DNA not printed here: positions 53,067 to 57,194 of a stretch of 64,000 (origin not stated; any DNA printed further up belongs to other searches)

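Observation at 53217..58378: UbiA-type prenyltransferase domain fused to two tandem GT4 domains, followed by a third separate GT4 paralog (ancient triplication)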

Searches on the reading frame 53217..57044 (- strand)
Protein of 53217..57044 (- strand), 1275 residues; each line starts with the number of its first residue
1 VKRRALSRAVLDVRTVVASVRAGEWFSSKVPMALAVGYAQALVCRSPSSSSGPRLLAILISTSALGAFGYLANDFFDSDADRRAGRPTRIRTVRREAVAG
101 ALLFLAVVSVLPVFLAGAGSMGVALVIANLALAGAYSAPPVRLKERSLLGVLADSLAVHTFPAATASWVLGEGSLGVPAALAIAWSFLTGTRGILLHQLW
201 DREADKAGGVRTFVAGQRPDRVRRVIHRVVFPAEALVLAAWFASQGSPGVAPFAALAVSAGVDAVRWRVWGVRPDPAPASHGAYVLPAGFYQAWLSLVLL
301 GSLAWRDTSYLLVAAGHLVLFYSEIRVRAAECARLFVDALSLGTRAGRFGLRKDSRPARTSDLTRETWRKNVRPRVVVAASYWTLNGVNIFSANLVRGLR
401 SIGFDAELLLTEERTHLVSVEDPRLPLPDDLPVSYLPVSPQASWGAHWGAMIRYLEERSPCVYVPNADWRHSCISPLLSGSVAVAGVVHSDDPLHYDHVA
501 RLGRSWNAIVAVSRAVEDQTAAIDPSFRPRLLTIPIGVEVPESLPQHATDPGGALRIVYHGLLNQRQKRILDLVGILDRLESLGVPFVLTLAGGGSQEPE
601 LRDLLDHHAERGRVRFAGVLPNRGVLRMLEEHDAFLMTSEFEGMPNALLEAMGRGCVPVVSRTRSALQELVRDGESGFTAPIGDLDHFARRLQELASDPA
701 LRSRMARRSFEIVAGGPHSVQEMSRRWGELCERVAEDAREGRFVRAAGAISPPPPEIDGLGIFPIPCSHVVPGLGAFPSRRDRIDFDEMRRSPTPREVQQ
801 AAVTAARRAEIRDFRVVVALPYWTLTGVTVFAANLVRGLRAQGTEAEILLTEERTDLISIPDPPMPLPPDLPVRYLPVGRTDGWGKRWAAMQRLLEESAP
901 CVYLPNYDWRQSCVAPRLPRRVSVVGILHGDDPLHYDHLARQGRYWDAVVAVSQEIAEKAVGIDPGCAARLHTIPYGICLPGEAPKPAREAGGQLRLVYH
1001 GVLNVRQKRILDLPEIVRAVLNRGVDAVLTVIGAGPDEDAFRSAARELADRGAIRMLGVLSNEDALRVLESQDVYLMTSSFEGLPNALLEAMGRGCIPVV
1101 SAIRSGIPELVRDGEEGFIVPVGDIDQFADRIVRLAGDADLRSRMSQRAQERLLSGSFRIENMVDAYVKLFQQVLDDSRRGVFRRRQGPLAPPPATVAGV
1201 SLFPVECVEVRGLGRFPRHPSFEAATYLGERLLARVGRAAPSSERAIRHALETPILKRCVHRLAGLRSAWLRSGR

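Call 6: search_protein_families(library=pfam, proteins=[window:53217-57044:-], max_evalue=0.1)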
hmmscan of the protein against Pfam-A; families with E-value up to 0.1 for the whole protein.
window:53217-57044:- (1275 aa): 7 families
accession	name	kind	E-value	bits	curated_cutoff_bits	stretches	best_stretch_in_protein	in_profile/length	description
PF13692.12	Glyco_trans_1_4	-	1.5e-47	161.9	27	2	996-1137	3-141/142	Glycosyl transferases group 1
PF00534.26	Glycos_transf_1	-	7.8e-46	156.2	26.4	2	996-1152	17-172/172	Glycosyl transferases group 1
PF01040.23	UbiA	-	4.8e-17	62.5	34.2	1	41-270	8-233/250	UbiA prenyltransferase family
PF13524.12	Glyco_trans_1_2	-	3.6e-16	59.8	25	2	1027-1155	15-131/144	Glycosyl transferase-like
PF20706.3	GT4-conflict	-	7.7e-12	45.3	26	2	947-1153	148-372/385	Family 4 Glycosyltransferase in conflict systems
PF13439.12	Glyco_transf_4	-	1.4e-10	41.9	28.5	1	827-978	3-166/170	Glycosyltransferase Family 4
PF00107.32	ADH_zinc_N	-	0.025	14.9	31.8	0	1004-1069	40-97/129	Zinc-binding dehydrogenase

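Call 7: search_protein_families(library=ncbifam, proteins=[window:53217-57044:-], max_evalue=0.1)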
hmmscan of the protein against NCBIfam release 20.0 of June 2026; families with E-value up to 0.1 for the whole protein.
window:53217-57044:- (1275 aa): 50 families (the best 25 are shown)
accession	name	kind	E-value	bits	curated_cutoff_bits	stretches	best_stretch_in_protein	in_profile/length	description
TIGR03999.1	thiol_BshA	equivalog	7.8e-45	153.4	273.7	2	999-1175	203-374/375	N-acetyl-alpha-D-glucosaminyl L-malate synthase BshA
NF041876.1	EPS_EpsE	equivalog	1.9e-43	149.2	400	2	983-1155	203-378/389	exopolysaccharide biosynthesis GT4 family glycosyltransferase EpsE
NF038229.1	Glyco4_Geo_Pelo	equivalog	2.8e-41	141.6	400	2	947-1175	111-337/338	GPMC system family 4 glycosyltransferase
TIGR03088.1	stp2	hypoth_equivalog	7.6e-35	120.6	409.05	2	1025-1175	228-374/374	TIGR03088 family PEP-CTERM/XrtA system glycosyltransferase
TIGR04005.1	wcaL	equivalog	2.5e-31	109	537.6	2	1008-1152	234-385/406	colanic acid biosynthesis glycosyltransferase WcaL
NF007396.0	PRK09922.1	equivalog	8.1e-31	107.2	385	2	987-1137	175-325/361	lipopolysaccharide 1,6-galactosyltransferase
NF050063.1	ProtGlycPglJ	equivalog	6.5e-24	84.8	500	2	1017-1154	213-348/363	N-acetylgalactosamine-N,N'-diacetylbacillosaminyl-diphospho-undecaprenol 4-alpha-N-acetylgalactosaminyltransferase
NF046085.1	XrtY_assoc_Gly1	equivalog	6.5e-20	71.3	400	2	992-1175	207-385/387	XrtY-associated glycosyltransferase XYAG1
NF041010.1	glycosy_Agl16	equivalog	1.2e-18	67.1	575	2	611-712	233-331/352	glycosylation protein Agl16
NF047684.1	TeichurnBiosyTuaC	equivalog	4.7e-18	65.3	550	2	997-1172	222-387/391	teichuronic acid biosynthesis protein TuaC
TIGR04063.1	stp3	hypoth_equivalog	3.8e-17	62.3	442.05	2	1017-1175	235-396/397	TIGR04063 family PEP-CTERM/XrtA system glycosyltransferase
TIGR02149.1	glgA_Coryne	subfamily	1.1e-16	61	302.4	2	1005-1175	214-391/391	glycogen synthase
NF011726.0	PRK15179.1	equivalog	1.6e-16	59.8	733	2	1025-1172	547-692/694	Vi polysaccharide biosynthesis protein TviE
NF050056.1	ProtGlycPglH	equivalog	8.4e-16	58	600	2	1028-1174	213-353/354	GalNAc-alpha-(1->4)-GalNAc-alpha-(1->3)-diNAcBac-PP-undecaprenol alpha-1,4-N-acetyl-D-galactosaminyltransferase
NF047880.1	glyco_SdgA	exception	3.2e-15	55.7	800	2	1005-1149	325-467/488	serine-aspartate repeat adhesin O-glycosyltransferase SdgA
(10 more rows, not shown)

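Call 11: find_homologous_proteins(query=window:53217-57044:-, max_evalue=1e-10)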
Query window:53217-57044:- (1275 aa): 72 proteins with E <= 1e-10 among 8000 candidates.
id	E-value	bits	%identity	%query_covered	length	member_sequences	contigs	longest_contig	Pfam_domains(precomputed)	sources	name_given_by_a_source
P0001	0.0e+0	2855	100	100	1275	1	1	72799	PF00534.27,PF01040.24,PF13524.13,PF13439.13,PF20706.4,PF13692.13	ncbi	-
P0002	0.0e+0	1227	50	94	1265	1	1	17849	PF00534.27,PF01040.24,PF13524.13,PF13439.13,PF20706.4,PF13692.13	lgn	-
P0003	0.0e+0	1158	41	75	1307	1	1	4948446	PF00534.27,PF01040.24,PF13579.13,PF23881.2,PF13439.13,PF13692.13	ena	-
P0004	0.0e+0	1146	46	65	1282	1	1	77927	PF00534.27,PF13524.13,PF13439.13,PF20706.4,PF13692.13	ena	-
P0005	0.0e+0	1122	45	66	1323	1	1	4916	PF00534.27,PF13579.13,PF13524.13,PF13439.13,PF13692.13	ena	-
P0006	0.0e+0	1049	41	68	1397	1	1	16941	PF00534.27,PF13579.13,PF13439.13,PF22078.2,PF13692.13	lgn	-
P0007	2.4e-294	998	38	75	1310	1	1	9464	PF00534.27,PF01040.24,PF13579.13,PF13439.13,PF13692.13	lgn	-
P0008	3.3e-294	998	42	65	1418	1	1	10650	PF00534.27,PF13524.13,PF13439.13,PF13692.13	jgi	jgi:glycosyltransferase involved in cell wall biosynthesis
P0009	8.2e-293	993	39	95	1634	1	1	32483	PF00534.27,PF01040.24,PF13524.13,PF13439.13,PF13692.13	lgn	-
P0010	9.4e-274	930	40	95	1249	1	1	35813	PF00534.27,PF01040.24,PF13524.13,PF13692.13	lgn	-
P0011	2.2e-267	909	49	47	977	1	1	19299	PF00534.27,PF13579.13,PF13439.13,PF13692.13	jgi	jgi:glycosyltransferase involved in cell wall biosynthesis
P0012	4.8e-254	865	47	67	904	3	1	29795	PF00534.27,PF13579.13,PF13524.13,PF13439.13,PF13692.13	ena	-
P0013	4.4e-250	851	51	60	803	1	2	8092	PF00534.27,PF13524.13,PF13439.13,PF20706.4,PF13692.13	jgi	jgi:glycosyltransferase involved in cell wall biosynthesis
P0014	2.6e-247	842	46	67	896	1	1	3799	PF00534.27,PF13439.13,PF20706.4,PF13692.13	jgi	jgi:glycosyltransferase involved in cell wall biosynthesis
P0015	8.0e-247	841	41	96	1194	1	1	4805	PF00534.27,PF01040.24,PF13439.13,PF13692.13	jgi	jgi:glycosyltransferase involved in cell wall biosynthesis/4-hydroxybenzoate polyprenyltransferase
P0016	1.3e-242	827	47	67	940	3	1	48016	PF00534.27,PF13579.13,PF13524.13,PF13439.13,PF20706.4,PF13692.13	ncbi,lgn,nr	ncbi:glycosyltransferase family 4 protein [bacterium]|nr:glycosyltransferase family 4 protein [bacte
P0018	1.2e-241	823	39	95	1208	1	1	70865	PF00534.27,PF01040.24,PF13524.13,PF13439.13,PF13692.13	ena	-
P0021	3.5e-239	815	39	94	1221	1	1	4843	PF00534.27,PF01040.24,PF13439.13,PF20706.4,PF13692.13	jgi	jgi:glycosyltransferase involved in cell wall biosynthesis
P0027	3.0e-234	799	39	95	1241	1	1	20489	PF00534.27,PF01040.24,PF13524.13,PF13439.13,PF13692.13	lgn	-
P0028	3.6e-233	795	38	95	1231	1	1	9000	PF00534.27,PF01040.24,PF13524.13,PF13439.13,PF20706.4,PF13692.13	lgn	-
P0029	5.9e-233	795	38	95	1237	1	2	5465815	PF00534.27,PF13524.13,PF13439.13,PF20706.4,PF13692.13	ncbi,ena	-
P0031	1.9e-230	786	38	95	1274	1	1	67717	PF00534.27,PF01040.24,PF13524.13,PF13439.13,PF13692.13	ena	-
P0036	4.7e-227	775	39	94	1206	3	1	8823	PF00534.27,PF01040.24,PF13524.13,PF13692.13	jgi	jgi:glycosyltransferase involved in cell wall biosynthesis/4-hydroxybenzoate polyprenyltransferase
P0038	4.7e-226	772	39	94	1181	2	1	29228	PF00534.27,PF01040.24,PF13524.13,PF13439.13,PF13692.13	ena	-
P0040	2.9e-223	763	38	94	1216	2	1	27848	PF00534.27,PF01040.24,PF13692.13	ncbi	-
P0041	4.8e-223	762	38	96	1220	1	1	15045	PF00534.27,PF01040.24,PF13524.13,PF13692.13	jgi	jgi:glycosyltransferase involved in cell wall biosynthesis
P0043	6.4e-220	751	37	94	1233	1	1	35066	PF00534.27,PF01040.24,PF13524.13,PF13439.13,PF13692.13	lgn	-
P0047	2.7e-211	723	40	68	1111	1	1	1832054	PF00534.27,PF01040.24,PF13524.13,PF13439.13,PF13692.13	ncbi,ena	-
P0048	1.2e-209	717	37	91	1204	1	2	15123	PF00534.27,PF01040.24,PF13524.13,PF13439.13,PF13692.13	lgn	-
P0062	3.7e-198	679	36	96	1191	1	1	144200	PF00534.27,PF01040.24,PF13524.13,PF13439.13,PF13692.13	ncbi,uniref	ncbi:glycosyltransferase [Massilia sp. DWR3-1-1]|uniref:glycosyltransferase n=1 Tax=Massilia sp. DWR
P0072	1.1e-16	78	35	18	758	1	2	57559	PF01040.24,PF00067.28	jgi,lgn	jgi:cytochrome P450/4-hydroxybenzoate polyprenyltransferase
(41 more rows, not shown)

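Call 13: find_encoding_contigs(protein=P0062, flank=10000, max_places=2)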
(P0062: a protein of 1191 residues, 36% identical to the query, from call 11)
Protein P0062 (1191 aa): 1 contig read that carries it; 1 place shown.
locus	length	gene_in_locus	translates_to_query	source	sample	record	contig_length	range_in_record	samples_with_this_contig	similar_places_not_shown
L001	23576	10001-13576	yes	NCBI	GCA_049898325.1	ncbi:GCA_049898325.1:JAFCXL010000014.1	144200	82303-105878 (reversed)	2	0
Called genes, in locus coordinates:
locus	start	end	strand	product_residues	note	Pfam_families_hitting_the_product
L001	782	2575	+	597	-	-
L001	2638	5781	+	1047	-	PF13439:Glyco_transf_4, PF13579:Glyco_trans_4_4, PF20706:GT4-conflict (weak), PF00534:Glycos_transf_1, PF13692:Glyco_trans_1_4, PF00535:Glycos_transf_2, PF10111:Glyco_tranf_2_2, PF13641:Glyco_tranf_2_3, +1 more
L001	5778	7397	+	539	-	-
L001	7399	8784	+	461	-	PF00534:Glycos_transf_1, PF13692:Glyco_trans_1_4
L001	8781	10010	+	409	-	PF13439:Glyco_transf_4, PF13579:Glyco_trans_4_4, PF20706:GT4-conflict (weak), PF00534:Glycos_transf_1, PF13692:Glyco_trans_1_4, PF13524:Glyco_trans_1_2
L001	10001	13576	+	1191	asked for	PF01040:UbiA, PF13439:Glyco_transf_4 (weak), PF00534:Glycos_transf_1, PF13524:Glyco_trans_1_2 (weak), PF13692:Glyco_trans_1_4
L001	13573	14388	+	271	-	PF01061:ABC2_membrane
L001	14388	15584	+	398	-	PF00005:ABC_tran, PF14524:Wzt_C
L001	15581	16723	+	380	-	-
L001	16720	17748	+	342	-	PF01073:3Beta_HSD, PF01370:Epimerase, PF02719:Polysacc_synt_2, PF04321:RmlD_sub_bind, PF05368:NmrA, PF07993:NAD_binding_4 (faint), PF13460:NAD_binding_10 (weak), PF16363:GDP_Man_Dehyd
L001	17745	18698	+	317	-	PF01073:3Beta_HSD, PF01370:Epimerase, PF04321:RmlD_sub_bind, PF07993:NAD_binding_4 (faint), PF16363:GDP_Man_Dehyd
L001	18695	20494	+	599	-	-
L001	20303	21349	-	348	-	PF00535:Glycos_transf_2, PF10111:Glyco_tranf_2_2 (faint), PF13641:Glyco_tranf_2_3 (weak)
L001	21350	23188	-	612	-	PF02543:Carbam_trans_N, PF16861:Carbam_trans_C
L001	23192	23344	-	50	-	PF19451:DUF5989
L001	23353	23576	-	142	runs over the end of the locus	-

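Call 14: find_encoding_contigs(protein=P0003, flank=10000, max_places=2)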
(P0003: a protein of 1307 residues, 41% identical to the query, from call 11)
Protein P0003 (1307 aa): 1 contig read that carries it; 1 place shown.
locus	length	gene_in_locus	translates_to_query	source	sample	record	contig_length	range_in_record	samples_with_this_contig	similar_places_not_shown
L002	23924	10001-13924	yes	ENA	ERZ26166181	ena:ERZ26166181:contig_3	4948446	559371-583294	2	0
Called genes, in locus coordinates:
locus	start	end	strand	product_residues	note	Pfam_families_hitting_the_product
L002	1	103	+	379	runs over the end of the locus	PF01073:3Beta_HSD, PF01370:Epimerase, PF07993:NAD_binding_4 (faint), PF16363:GDP_Man_Dehyd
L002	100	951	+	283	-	PF01210:NAD_Gly3P_dh_N (weak), PF02737:3HCDH_N (weak), PF03721:UDPG_MGDP_dh_N, PF00984:UDPG_MGDP_dh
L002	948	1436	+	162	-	PF03720:UDPG_MGDP_dh_C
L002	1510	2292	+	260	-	PF00535:Glycos_transf_2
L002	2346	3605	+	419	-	PF08421:Methyltransf_13, PF13489:Methyltransf_23, PF08484:Methyltransf_14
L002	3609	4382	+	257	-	PF00483:NTP_transferase, PF12804:NTP_transf_3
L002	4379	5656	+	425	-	PF13472:Lipase_GDSL_2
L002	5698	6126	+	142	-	PF00515:TPR_1 (faint), PF07719:TPR_2 (faint), PF13181:TPR_8 (faint)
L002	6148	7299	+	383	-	PF13472:Lipase_GDSL_2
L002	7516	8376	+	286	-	PF00657:Lipase_GDSL, PF13472:Lipase_GDSL_2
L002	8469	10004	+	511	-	PF13439:Glyco_transf_4 (weak), PF00534:Glycos_transf_1, PF13692:Glyco_trans_1_4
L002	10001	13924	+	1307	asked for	PF01040:UbiA, PF13579:Glyco_trans_4_4 (faint), PF13439:Glyco_transf_4 (faint), PF23881:DUF7234 (faint), PF00534:Glycos_transf_1, PF13692:Glyco_trans_1_4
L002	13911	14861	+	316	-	-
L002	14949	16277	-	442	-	PF13546:DDE_5, PF01609:DDE_Tnp_1 (weak)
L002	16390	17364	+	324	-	PF02543:Carbam_trans_N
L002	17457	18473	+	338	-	PF00535:Glycos_transf_2, PF10111:Glyco_tranf_2_2, PF13641:Glyco_tranf_2_3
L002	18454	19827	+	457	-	PF13439:Glyco_transf_4 (faint), PF13579:Glyco_trans_4_4 (weak), PF00534:Glycos_transf_1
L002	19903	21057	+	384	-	PF13439:Glyco_transf_4, PF13579:Glyco_trans_4_4, PF20706:GT4-conflict, PF00534:Glycos_transf_1, PF13692:Glyco_trans_1_4, PF13524:Glyco_trans_1_2 (weak)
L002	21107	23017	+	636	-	PF02366:PMT, PF13231:PMT_2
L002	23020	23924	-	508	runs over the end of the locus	-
